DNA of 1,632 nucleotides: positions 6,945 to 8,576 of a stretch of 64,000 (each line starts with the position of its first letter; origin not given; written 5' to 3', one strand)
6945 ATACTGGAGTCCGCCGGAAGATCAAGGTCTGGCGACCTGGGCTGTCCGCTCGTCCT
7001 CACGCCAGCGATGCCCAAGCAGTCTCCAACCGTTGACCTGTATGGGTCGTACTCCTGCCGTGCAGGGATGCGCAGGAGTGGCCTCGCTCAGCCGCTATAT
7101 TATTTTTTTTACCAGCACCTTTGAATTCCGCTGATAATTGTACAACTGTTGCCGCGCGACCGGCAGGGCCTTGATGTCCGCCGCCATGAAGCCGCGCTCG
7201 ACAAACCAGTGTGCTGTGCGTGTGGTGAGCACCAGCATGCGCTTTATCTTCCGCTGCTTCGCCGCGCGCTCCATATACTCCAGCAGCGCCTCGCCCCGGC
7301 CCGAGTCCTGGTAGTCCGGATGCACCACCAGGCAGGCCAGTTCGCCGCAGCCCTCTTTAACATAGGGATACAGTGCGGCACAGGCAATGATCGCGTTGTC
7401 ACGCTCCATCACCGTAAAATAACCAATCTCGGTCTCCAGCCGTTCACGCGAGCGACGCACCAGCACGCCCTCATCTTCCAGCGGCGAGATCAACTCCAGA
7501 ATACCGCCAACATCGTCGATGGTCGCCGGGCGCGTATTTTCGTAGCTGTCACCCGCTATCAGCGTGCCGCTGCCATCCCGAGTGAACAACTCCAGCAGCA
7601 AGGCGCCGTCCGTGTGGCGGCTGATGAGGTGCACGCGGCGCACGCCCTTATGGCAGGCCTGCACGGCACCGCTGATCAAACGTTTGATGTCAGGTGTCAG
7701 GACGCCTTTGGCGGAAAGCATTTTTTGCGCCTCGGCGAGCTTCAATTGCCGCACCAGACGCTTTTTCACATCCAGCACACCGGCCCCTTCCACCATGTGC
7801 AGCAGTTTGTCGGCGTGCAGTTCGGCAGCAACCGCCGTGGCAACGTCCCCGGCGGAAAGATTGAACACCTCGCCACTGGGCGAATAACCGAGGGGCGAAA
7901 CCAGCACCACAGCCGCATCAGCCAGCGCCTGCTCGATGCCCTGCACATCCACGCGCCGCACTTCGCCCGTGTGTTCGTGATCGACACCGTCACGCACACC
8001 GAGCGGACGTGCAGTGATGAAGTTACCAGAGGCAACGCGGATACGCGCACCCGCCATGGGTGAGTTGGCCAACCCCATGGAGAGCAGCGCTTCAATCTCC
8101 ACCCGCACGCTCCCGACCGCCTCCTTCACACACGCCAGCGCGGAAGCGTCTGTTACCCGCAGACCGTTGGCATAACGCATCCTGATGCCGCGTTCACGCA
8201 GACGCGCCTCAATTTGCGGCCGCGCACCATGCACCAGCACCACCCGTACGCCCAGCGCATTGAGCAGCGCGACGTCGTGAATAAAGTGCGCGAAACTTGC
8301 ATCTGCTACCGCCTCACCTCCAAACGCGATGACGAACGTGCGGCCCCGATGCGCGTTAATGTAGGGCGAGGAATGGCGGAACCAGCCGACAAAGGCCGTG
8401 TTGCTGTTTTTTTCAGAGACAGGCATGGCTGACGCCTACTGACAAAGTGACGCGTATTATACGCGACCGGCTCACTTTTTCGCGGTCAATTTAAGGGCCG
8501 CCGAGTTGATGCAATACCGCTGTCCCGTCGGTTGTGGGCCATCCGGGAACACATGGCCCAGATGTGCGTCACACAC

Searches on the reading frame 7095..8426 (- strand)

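Call 75: search_protein_families(library=pfam, proteins=[window:7095-8426:-], max_evalue=0.00001)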
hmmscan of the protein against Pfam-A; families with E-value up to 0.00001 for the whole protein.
window:7095-8426:- (443 aa): 3 families
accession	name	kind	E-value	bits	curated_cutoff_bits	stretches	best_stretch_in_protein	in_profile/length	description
PF00696.33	AA_kinase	-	1.8e-31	110.1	24.9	1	30-269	2-234/234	Amino acid kinase family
PF00583.31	Acetyltransf_1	-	4.4e-13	50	20.7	1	330-404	25-107/116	Acetyltransferase (GNAT) family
PF13508.13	Acetyltransf_7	-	2.8e-11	44.1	27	1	335-413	3-82/84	Acetyltransferase (GNAT) domain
